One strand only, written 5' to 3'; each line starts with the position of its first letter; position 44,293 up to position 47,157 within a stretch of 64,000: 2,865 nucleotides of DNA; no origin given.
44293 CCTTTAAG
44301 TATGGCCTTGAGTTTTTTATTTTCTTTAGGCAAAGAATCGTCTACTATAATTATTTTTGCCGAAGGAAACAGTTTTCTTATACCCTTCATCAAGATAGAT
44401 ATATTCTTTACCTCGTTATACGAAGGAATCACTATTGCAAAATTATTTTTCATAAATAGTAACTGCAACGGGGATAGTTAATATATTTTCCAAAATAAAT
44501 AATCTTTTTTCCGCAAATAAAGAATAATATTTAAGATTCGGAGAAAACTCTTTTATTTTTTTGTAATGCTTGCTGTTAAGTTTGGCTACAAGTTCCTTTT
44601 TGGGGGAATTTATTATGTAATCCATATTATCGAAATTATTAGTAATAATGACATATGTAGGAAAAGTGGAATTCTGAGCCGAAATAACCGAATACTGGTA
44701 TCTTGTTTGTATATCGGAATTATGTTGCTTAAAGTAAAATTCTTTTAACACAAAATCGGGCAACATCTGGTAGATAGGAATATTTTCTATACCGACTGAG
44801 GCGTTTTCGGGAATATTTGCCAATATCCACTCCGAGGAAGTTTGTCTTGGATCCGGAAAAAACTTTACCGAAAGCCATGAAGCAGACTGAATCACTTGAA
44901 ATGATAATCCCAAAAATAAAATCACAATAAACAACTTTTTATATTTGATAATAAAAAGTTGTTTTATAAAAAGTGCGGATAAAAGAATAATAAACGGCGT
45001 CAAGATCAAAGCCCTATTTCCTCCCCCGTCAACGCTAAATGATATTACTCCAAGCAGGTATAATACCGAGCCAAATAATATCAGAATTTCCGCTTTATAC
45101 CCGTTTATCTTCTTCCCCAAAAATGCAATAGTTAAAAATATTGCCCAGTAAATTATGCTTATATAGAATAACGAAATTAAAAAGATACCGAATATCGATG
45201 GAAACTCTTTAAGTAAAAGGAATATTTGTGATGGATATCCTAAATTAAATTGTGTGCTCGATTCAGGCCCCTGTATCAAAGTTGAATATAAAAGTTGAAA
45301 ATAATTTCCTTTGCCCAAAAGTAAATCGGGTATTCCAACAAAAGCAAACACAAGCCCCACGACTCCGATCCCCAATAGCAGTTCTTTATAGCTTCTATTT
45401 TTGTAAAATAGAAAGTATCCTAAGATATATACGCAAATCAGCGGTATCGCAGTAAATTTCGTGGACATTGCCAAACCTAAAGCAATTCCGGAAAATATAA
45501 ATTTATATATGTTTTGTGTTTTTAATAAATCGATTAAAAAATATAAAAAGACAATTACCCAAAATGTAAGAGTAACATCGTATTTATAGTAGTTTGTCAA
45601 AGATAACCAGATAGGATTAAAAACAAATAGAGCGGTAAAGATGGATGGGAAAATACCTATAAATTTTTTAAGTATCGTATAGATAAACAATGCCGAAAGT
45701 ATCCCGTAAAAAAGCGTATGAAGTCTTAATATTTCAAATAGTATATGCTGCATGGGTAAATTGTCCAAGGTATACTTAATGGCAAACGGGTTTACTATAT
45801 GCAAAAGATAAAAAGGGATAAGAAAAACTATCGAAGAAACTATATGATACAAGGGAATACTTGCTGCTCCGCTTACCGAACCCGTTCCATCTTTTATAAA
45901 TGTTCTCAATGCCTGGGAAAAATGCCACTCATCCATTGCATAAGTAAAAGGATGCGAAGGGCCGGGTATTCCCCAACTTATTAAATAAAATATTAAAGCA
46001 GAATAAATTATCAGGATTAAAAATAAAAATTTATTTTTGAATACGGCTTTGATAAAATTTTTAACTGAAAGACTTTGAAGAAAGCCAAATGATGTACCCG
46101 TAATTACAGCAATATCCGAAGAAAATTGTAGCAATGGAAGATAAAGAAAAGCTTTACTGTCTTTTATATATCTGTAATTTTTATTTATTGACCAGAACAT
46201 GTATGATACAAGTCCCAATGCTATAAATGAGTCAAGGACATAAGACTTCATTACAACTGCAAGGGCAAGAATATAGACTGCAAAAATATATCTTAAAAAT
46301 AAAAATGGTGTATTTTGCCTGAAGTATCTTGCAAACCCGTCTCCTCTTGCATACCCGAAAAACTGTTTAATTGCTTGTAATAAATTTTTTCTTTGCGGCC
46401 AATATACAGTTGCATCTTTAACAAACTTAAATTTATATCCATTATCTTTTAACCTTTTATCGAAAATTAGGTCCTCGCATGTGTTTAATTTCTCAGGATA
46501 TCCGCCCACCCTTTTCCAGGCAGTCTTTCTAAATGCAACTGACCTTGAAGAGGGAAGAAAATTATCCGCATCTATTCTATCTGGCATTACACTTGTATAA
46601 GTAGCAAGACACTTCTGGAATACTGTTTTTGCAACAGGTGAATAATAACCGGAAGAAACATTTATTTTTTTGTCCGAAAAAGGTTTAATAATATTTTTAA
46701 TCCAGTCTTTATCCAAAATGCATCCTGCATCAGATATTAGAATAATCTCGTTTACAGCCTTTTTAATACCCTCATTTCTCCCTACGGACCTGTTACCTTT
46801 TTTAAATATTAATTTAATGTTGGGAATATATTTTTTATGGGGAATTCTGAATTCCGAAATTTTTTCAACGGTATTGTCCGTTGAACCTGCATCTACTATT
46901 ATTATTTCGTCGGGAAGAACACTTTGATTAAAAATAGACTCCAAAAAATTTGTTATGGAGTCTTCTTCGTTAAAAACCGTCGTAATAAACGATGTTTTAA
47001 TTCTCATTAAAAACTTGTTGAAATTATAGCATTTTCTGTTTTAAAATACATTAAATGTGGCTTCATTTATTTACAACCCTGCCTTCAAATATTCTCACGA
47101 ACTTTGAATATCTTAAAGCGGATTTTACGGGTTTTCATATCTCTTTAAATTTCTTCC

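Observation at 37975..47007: Two independent GT2-catalytic-domain / polytopic-membrane-domain fusion genes (726 aa and 854 aa)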

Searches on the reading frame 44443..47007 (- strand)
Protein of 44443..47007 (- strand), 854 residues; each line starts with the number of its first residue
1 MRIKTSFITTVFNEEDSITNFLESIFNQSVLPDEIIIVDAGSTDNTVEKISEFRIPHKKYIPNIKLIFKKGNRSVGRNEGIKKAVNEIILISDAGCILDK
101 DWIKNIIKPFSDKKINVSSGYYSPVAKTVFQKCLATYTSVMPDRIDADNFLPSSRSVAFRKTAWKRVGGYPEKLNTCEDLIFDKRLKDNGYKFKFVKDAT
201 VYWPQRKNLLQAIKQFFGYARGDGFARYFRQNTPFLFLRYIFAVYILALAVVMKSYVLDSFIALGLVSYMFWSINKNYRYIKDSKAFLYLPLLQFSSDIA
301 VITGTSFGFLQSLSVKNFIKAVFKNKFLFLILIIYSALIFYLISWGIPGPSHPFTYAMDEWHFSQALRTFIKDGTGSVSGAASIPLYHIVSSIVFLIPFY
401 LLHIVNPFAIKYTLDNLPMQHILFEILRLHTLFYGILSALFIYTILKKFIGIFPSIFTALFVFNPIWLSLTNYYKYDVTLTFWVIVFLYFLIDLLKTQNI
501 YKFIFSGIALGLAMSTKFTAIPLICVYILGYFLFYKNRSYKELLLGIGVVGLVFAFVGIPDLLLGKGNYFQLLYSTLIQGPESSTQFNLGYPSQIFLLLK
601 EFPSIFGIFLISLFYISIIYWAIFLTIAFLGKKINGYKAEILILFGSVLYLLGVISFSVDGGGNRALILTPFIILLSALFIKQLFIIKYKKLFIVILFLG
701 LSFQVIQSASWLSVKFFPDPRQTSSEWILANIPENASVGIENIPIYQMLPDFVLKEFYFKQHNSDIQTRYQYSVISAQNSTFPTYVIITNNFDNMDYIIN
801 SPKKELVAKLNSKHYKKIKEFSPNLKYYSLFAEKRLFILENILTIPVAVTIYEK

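Call 5: search_protein_families(library=pfam, proteins=[window:44443-47007:-], max_evalue=0.01)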
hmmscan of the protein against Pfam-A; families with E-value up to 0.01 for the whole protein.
window:44443-47007:- (854 aa): 6 families
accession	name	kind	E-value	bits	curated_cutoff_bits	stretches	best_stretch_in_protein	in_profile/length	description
PF00535.33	Glycos_transf_2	-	9.5e-23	81.4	23.3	1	6-124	1-119/168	Glycosyl transferase family 2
PF13641.12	Glyco_tranf_2_3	-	4.6e-12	46.9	27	1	6-215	4-223/230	Glycosyltransferase like family 2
PF10111.15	Glyco_tranf_2_2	-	2.3e-10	40.8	27.3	1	33-210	30-223/276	Glycosyltransferase like family 2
PF13231.12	PMT_2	-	1.4e-08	35.5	26.1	1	428-554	25-154/160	Dolichyl-phosphate-mannose-protein mannosyltransferase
PF13506.12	Glyco_transf_21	-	4e-06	26.9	21.7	1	79-206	24-156/174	Glycosyl transferase family 21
PF13632.12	Glyco_trans_2_3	-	6e-05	23.4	27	1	88-271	1-193/198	Glycosyl transferase family group 2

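Call 6: search_protein_families(library=ncbifam, proteins=[window:44443-47007:-], max_evalue=0.01)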
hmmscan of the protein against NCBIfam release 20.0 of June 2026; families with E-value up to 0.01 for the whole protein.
window:44443-47007:- (854 aa): 16 families
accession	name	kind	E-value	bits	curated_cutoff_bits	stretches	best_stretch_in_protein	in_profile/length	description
NF041875.1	EPS_EpsD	equivalog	3.8e-15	56.1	370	1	8-208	4-211/325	exopolysaccharide biosynthesis glycosyltransferase EpsD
TIGR03965.1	mycofact_glyco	equivalog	1.1e-13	50.8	280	1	11-224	82-301/467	mycofactocin biosynthesis glycosyltransferase MftF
TIGR04283.1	glyco_like_mftF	equivalog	1.2e-13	51.2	182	1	6-198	2-180/221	TIGR04283 family arsenosugar biosynthesis glycosyltransferase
TIGR03937.1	PgaC_IcaA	equivalog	3.6e-13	49.3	422.3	1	5-344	47-379/407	poly-beta-1,6-N-acetyl-D-glucosamine synthase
NF007482.0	PRK10073.1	equivalog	4.3e-12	45.7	423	1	4-119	7-119/334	glycosyltransferase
NF047683.1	TeichurnBiosyTuaG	equivalog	3.9e-07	30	400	1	5-112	8-113/252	teichuronic acid biosynthesis protein TuaG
NF053739.1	GlytfEpsEBac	equivalog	1.3e-06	27.6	450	1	4-89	2-86/265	glycosyltransferase EpsE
NF038302.1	EPS_HpsE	equivalog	1.4e-06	27.6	300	1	10-114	8-114/307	hormogonium polysaccharide biosynthesis glycosyltransferase HpsE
NF050050.1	ProtGlycPglI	equivalog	0.00011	21.8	500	1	4-108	3-106/306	GalNAc(5)-diNAcBac-PP-undecaprenol beta-1,3-glucosyltransferase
NF045692.1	OglycostaseCruG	equivalog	0.00046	19.2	600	1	5-54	43-92/386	2'-O-glycosyltransferase CruG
NF041394.1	GtaseAglG_Halo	equivalog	0.00067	19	440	1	12-120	12-117/304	glucosyl-dolichyl phosphate glucuronosyltransferase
NF010496.0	PRK13915.1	equivalog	0.0014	17.8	262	1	8-51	36-82/307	glucosyl-3-phosphoglycerate synthase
TIGR04195.1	S_glycosyl_SunS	equivalog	0.0014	17.5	350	1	10-95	64-141/421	SunS family peptide S-glycosyltransferase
TIGR03472.1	HpnI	equivalog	0.0026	16.7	310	1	14-194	52-243/373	bacteriohopanetetrol glucosamine biosynthesis glycosyltransferase HpnI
NF038299.1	EPS_HpsN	equivalog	0.0047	15.9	425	1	6-114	4-110/317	hormogonium polysaccharide biosynthesis glycosyltransferase HpsN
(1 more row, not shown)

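Call 10: search_solved_structures(query=window:44443-47007:-, max_evalue=0.01)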
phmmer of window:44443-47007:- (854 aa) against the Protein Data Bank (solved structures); distinct sequences matched with E-value up to 0.01: 13.
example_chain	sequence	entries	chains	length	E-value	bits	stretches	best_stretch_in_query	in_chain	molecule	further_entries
6yv7_B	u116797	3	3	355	4.1e-06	28.5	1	4-176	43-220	Glycosyl transferase, family 2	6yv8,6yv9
6yv7_A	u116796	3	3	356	4.2e-06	28.5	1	4-176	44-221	Glycosyl transferase, family 2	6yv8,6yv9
5tze_C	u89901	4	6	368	5e-06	28.2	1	4-207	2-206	Glycosyl transferase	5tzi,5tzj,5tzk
5tz8_A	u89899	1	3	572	1.2e-05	26.9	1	4-206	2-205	Glycosyl transferase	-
22ao_A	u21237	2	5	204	4.5e-05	25.1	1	8-117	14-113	GmaR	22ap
3bcv_A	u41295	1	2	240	0.00084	20.9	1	4-103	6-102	Putative glycosyltransferase protein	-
8bz4_A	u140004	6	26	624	0.00095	20.7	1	3-98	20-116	Glycosyltransferase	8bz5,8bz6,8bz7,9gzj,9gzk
8bz8_A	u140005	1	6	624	0.00096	20.7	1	3-98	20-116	Glycosyltransferase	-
6p61_A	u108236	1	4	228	0.00096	20.7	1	6-108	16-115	Glycosyltransferase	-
2z87_A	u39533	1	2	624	0.0037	18.7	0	11-76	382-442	Chondroitin synthase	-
2z86_A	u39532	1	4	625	0.0038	18.7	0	11-76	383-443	Chondroitin synthase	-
6h1j_A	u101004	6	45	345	0.0055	18.2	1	4-183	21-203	Probable ss-1,3-N-acetylglucosaminyltransferase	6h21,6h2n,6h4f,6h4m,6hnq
5hea_A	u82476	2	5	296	0.0084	17.5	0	6-118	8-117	Putative glycosyltransferase (GalT1)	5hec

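Call 12: find_homologous_proteins(query=window:44443-47007:-)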
Query window:44443-47007:- (854 aa): 293 proteins with E <= 0.001 among 8000 candidates; the best 120 are listed.
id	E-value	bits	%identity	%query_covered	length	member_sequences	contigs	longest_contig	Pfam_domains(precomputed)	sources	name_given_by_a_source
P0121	0.0e+0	1884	100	100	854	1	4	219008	PF10111.15,PF13506.14,PF13641.13,PF00535.33,PF13231.13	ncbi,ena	-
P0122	0.0e+0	1180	63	100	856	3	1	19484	PF10111.15,PF13506.14,PF13641.13,PF00535.33,PF13231.13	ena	-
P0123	0.0e+0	1179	61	100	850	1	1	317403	PF10111.15,PF13641.13,PF00535.33,PF13231.13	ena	-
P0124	0.0e+0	1174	61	100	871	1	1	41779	PF10111.15,PF13506.14,PF13641.13,PF00535.33,PF13231.13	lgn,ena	-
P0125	0.0e+0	1173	62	100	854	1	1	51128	PF10111.15,PF13506.14,PF13641.13,PF02366.25,PF00535.33,PF13231.13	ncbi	-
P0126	0.0e+0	1154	62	100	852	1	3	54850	PF10111.15,PF13506.14,PF13641.13,PF00535.33,PF13231.13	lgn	-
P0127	0.0e+0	1137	59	100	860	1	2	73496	PF13641.13,PF02366.25,PF00535.33,PF13231.13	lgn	-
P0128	0.0e+0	1117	59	100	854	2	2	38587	PF13641.13,PF00535.33,PF13231.13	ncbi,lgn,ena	-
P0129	0.0e+0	1111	60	100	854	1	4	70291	PF10111.15,PF13506.14,PF13641.13,PF02366.25,PF00535.33,PF13231.13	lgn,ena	-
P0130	0.0e+0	1108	58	100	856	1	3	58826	PF13641.13,PF02366.25,PF00535.33,PF13231.13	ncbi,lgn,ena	-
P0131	0.0e+0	1108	59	100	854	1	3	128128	PF10111.15,PF13641.13,PF00535.33,PF13231.13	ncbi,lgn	-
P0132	0.0e+0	1108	58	100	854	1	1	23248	PF13632.13,PF10111.15,PF13641.13,PF00535.33,PF13231.13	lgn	-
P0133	0.0e+0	1105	58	100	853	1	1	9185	PF10111.15,PF13506.14,PF13641.13,PF02366.25,PF00535.33,PF13231.13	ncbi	-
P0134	0.0e+0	1103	58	100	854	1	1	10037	PF10111.15,PF13641.13,PF02366.25,PF00535.33,PF13231.13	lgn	-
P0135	0.0e+0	1096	58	100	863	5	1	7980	PF13506.14,PF13641.13,PF02366.25,PF00535.33,PF13231.13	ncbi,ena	ncbi:MAG: glycosyltransferase [Patescibacteria group bacterium]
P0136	0.0e+0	1091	59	99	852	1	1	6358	PF13641.13,PF02366.25,PF00535.33,PF13231.13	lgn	-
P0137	0.0e+0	1085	58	100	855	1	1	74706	PF10111.15,PF13506.14,PF13641.13,PF02366.25,PF00535.33,PF13231.13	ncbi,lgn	-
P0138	0.0e+0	1083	57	100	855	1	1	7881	PF13506.14,PF13641.13,PF02366.25,PF00535.33,PF13231.13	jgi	jgi:glycosyltransferase involved in cell wall biosynthesis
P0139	0.0e+0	1071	58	100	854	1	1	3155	PF10111.15,PF13506.14,PF13641.13,PF02366.25,PF00535.33,PF13231.13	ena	-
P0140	0.0e+0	1071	58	100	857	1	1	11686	PF02366.25,PF00535.33,PF13231.13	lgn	-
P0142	0.0e+0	1050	57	100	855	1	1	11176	PF13641.13,PF02366.25,PF00535.33,PF13231.13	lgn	-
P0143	0.0e+0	1049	57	100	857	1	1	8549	PF13506.14,PF13641.13,PF02366.25,PF00535.33,PF13231.13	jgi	-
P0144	0.0e+0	1046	56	100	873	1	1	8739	PF13632.13,PF13506.14,PF13641.13,PF02366.25,PF00535.33,PF13231.13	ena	-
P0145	0.0e+0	1046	55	100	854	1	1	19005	PF10111.15,PF13641.13,PF02366.25,PF00535.33,PF13231.13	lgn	-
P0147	0.0e+0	1035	54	100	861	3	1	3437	PF10111.15,PF13506.14,PF13641.13,PF02366.25,PF00535.33,PF13231.13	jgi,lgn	jgi:glycosyltransferase involved in cell wall biosynthesis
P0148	0.0e+0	1026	56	100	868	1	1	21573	PF13506.14,PF13641.13,PF02366.25,PF00535.33,PF13231.13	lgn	-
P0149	0.0e+0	1025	55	100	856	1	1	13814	PF13632.13,PF10111.15,PF13506.14,PF13641.13,PF02366.25,PF00535.33,PF13231.13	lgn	-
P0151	1.7e-296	1004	54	100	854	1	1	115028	PF10111.15,PF13506.14,PF13641.13,PF02366.25,PF00535.33,PF13231.13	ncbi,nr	ncbi:MAG: glycosyltransferase [Candidatus Levybacteria bacterium]|nr:glycosyltransferase [Candidatus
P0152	1.9e-296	1004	55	99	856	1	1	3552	PF13506.14,PF13641.13,PF02366.25,PF00535.33,PF13231.13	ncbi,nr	ncbi:MAG: glycosyltransferase [Cyanobacteria bacterium]|nr:glycosyltransferase [Cyanobacteriota bact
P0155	7.2e-292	989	54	100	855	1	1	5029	PF10111.15,PF13641.13,PF02366.25,PF00535.33,PF13231.13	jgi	jgi:glycosyltransferase involved in cell wall biosynthesis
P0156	3.0e-288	977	52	100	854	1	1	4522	PF13632.13,PF13641.13,PF02366.25,PF00535.33,PF13231.13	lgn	-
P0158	2.1e-279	947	53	100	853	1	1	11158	PF10111.15,PF13506.14,PF13641.13,PF02366.25,PF00535.33,PF13231.13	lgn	-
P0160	1.0e-270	919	50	99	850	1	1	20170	PF13506.14,PF13641.13,PF02366.25,PF00535.33,PF13231.13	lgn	-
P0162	2.9e-268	911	51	100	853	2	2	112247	PF13506.14,PF13641.13,PF02366.25,PF00535.33,PF13231.13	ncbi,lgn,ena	-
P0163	1.6e-266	905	50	100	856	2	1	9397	PF13632.13,PF10111.15,PF13641.13,PF02366.25,PF00535.33,PF13231.13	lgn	-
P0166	4.9e-263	893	50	100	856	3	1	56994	PF13632.13,PF10111.15,PF13641.13,PF02366.25,PF00535.33,PF13231.13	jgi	-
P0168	2.6e-258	878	49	100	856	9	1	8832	PF13632.13,PF10111.15,PF13641.13,PF02366.25,PF00535.33,PF13231.13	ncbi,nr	ncbi:MAG: hypothetical protein COX78_01085 [Candidatus Levybacteria bacterium CG_4_10_14_0_2_um_filt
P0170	6.8e-255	866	53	86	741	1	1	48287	PF13506.14,PF13641.13,PF02366.25,PF13231.13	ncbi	-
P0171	1.8e-251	855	47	100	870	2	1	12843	PF13641.13,PF02366.25,PF00535.33,PF13231.13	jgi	jgi:glycosyltransferase involved in cell wall biosynthesis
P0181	5.1e-231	787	45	100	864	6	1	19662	PF10111.15,PF13506.14,PF13641.13,PF02366.25,PF00535.33,PF13231.13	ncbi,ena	-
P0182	3.7e-229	781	47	96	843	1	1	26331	PF13632.13,PF10111.15,PF13641.13,PF02366.25,PF00535.33,PF13231.13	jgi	jgi:glycosyltransferase involved in cell wall biosynthesis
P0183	3.1e-228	778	54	81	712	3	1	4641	PF10111.15,PF13506.14,PF13641.13,PF02366.25,PF00535.33,PF13231.13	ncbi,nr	ncbi:glycosyltransferase [Patescibacteria group bacterium]|nr:glycosyltransferase [Patescibacteria g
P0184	1.5e-227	776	44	100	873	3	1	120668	PF10111.15,PF13506.14,PF13641.13,PF02366.25,PF00535.33,PF13231.13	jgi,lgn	jgi:glycosyltransferase involved in cell wall biosynthesis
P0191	1.7e-220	753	44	100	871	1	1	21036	PF10111.15,PF13641.13,PF02366.25,PF00535.33,PF13231.13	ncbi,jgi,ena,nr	ncbi:MAG: hypothetical protein COU25_03825 [Candidatus Levybacteria bacterium CG10_big_fil_rev_8_21_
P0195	3.4e-218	745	44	100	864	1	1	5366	PF10111.15,PF13506.14,PF13641.13,PF02366.25,PF00535.33,PF13231.13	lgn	-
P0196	3.9e-218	745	43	100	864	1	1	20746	PF10111.15,PF13506.14,PF13641.13,PF02366.25,PF00535.33,PF13231.13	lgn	-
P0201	2.9e-216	739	43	100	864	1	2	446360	PF10111.15,PF13506.14,PF13641.13,PF02366.25,PF14897.13,PF00535.33,PF13231.13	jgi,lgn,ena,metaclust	metaclust:\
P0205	2.0e-214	733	43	100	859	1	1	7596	PF10111.15,PF13641.13,PF02366.25,PF00535.33,PF13231.13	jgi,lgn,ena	-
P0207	3.6e-214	732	43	100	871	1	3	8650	PF10111.15,PF13641.13,PF02366.25,PF00535.33,PF13231.13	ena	-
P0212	3.9e-212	725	43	100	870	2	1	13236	PF10111.15,PF13506.14,PF13641.13,PF02366.25,PF00535.33,PF13231.13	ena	-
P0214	8.9e-212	724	43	100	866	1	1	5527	PF13506.14,PF13641.13,PF02366.25,PF00535.33,PF13231.13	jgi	jgi:glycosyltransferase involved in cell wall biosynthesis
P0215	1.0e-211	724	43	100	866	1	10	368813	PF10111.15,PF13506.14,PF13641.13,PF02366.25,PF00535.33,PF13231.13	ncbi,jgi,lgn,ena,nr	ncbi:MAG TPA: glycosyltransferase [Patescibacteria group bacterium]|jgi:glycosyltransferase involved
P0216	1.8e-211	723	47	89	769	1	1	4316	PF02366.25,PF13231.13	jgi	-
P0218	2.2e-211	723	43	100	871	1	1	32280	PF10111.15,PF13506.14,PF13641.13,PF02366.25,PF00535.33,PF13231.13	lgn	-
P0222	4.9e-211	721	43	100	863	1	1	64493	PF10111.15,PF02366.25,PF00535.33,PF13231.13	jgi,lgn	jgi:glycosyltransferase involved in cell wall biosynthesis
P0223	8.4e-211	721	43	100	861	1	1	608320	PF10111.15,PF13506.14,PF13641.13,PF02366.25,PF00535.33,PF13231.13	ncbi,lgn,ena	-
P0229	2.3e-209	716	42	100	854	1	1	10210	PF10111.15,PF13641.13,PF02366.25,PF00535.33,PF13231.13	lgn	-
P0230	2.9e-209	715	43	100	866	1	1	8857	PF13506.14,PF13641.13,PF02366.25,PF00535.33,PF13231.13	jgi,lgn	jgi:glycosyltransferase involved in cell wall biosynthesis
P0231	9.4e-209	714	43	100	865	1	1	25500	PF10111.15,PF13506.14,PF13641.13,PF02366.25,PF00535.33,PF13231.13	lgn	-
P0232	1.2e-208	713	42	100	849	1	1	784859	PF02366.25,PF00535.33,PF13231.13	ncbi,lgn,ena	-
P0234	3.8e-208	712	43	100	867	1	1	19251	PF10111.15,PF13506.14,PF13641.13,PF02366.25,PF00535.33,PF13231.13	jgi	-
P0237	1.4e-206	707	42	100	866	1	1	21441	PF13641.13,PF02366.25,PF00535.33,PF13231.13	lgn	-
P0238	1.8e-206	706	42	100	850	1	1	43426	PF10111.15,PF13506.14,PF13641.13,PF02366.25,PF00535.33,PF13231.13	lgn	-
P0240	2.8e-206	706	41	100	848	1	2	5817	PF13632.13,PF10111.15,PF13506.14,PF13641.13,PF02366.25,PF00535.33,PF13231.13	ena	-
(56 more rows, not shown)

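Call 27: predict_structure(alignment_id=A2)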
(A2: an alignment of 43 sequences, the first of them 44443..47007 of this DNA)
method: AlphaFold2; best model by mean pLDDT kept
length: 854 residues; sequences in the alignment: 43
mean_pLDDT: 89.5   pTM: 0.85
mean pLDDT of the five models: 89.5, 88.4, 87.6, 87.4, 86.5
residues with pLDDT >= 90: 528; 70-90: 296; 50-70: 30; < 50: 0
segments of 3 or more residues with pLDDT < 50: none
pLDDT, mean of each block of 10 residues (from residue 1): 88 90 92 94 91 78 90 92 95 91 95 91 91 92 81 81 93 87 89 91 92 93 90 89 90 89 94 94 95 95 95 89 93 97 86 77 86 79 80 91 89 79 94 97 95 94 94 91 97 91 94 92 93 88 93 92 85 73 70 89 94 97 95 92 95 82 81 96 81 90 96 89 93 93 76 87 85 90 93 80 89 94 91 84 86 94
secondary structure, 60 per line:
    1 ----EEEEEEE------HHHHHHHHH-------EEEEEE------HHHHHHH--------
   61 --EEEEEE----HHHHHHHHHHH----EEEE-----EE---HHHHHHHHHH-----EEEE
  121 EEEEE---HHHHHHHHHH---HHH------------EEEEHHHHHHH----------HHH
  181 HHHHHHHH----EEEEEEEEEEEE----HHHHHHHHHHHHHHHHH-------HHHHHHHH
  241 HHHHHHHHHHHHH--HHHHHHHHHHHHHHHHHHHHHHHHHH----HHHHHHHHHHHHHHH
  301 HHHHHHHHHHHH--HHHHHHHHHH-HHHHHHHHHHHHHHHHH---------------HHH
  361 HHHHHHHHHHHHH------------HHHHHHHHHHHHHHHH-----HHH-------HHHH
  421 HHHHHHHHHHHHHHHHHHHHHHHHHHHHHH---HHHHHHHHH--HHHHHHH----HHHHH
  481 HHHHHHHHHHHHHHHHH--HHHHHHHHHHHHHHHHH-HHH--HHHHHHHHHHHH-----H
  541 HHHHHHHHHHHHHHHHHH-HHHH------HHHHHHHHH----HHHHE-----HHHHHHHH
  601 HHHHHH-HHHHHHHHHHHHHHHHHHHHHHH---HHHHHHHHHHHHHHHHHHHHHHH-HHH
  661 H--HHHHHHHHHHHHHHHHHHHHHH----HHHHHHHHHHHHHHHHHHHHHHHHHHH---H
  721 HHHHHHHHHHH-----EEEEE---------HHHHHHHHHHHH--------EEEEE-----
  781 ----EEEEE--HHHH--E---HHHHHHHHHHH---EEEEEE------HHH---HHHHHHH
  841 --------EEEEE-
elements in order (helices of 4 or more, strands of 3 or more residues): E5-11 H18-26 E34-39 H46-52 E63-68 H73-83 E88-91 H102-111 E117-125 H129-138 E157-160 H161-167 H178-188 E193-204 H209-225 H233-253 H256-281 H286-312 H315-324 H326-342 H358-373 H386-401 H417-450 H454-462 H465-471 H476-497 H500-516 H523-534 H540-558 H560-563 H570-578 H583-586 H593-606 H608-630 H634-656 H658-661 H664-685 H690-716 H720-731 E737-741 H751-762 E771-775 E785-789 H792-795 H802-812 E816-821 H834-840 E849-853
